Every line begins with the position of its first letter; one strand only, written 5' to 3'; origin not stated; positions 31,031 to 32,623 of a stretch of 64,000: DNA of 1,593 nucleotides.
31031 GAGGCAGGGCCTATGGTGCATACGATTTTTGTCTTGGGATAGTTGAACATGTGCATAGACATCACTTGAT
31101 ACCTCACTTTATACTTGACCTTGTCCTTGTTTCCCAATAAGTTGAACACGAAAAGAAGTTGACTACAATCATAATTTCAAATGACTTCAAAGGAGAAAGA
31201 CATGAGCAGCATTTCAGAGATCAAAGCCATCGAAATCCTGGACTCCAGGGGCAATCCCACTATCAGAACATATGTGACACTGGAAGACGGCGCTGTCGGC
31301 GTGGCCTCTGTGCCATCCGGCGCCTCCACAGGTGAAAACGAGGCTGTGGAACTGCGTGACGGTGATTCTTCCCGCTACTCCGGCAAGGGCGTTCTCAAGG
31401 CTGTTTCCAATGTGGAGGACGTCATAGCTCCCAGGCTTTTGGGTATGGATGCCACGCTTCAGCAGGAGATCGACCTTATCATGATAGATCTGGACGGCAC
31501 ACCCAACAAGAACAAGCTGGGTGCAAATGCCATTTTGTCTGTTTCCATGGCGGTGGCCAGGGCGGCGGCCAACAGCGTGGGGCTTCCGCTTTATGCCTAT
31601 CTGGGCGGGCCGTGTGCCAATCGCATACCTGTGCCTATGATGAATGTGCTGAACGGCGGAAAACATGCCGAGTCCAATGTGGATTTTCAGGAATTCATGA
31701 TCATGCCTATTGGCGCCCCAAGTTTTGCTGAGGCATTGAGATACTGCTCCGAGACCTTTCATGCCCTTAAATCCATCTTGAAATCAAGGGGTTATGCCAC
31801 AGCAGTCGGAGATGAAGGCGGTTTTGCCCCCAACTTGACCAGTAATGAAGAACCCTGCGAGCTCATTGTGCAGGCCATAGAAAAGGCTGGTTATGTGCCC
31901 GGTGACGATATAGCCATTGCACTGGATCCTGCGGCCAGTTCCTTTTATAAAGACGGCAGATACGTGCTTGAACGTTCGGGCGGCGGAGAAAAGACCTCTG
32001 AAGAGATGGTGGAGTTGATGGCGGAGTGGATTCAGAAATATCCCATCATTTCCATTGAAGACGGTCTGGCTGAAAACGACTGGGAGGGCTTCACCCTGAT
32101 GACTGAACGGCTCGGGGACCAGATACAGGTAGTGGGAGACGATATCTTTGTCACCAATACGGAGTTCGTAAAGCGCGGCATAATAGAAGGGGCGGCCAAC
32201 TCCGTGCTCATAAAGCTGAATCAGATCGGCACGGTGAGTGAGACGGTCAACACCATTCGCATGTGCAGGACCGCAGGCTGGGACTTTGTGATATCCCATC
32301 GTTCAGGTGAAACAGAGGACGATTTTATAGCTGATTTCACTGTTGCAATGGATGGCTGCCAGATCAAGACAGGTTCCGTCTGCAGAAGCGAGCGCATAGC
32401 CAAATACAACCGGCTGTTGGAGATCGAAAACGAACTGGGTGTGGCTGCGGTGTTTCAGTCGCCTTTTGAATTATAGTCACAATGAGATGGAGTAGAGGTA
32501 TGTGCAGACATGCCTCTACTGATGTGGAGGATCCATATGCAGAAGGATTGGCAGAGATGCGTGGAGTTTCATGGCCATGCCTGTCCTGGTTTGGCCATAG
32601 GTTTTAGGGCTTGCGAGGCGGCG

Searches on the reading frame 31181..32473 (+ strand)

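Call 31: search_protein_families(library=ncbifam, proteins=[window:31181-32473:+], max_evalue=1e-15)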
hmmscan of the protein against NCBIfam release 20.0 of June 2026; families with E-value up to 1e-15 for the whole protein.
window:31181-32473:+ (431 aa): 2 families
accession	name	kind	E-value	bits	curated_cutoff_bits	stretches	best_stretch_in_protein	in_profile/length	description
TIGR01060.2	eno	equivalog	1.2e-200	666.7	300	1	11-426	1-417/425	phosphopyruvate hydratase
NF006223.0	PRK08350.1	equivalog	4.3e-24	85.4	624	1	73-159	51-137/341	hypothetical protein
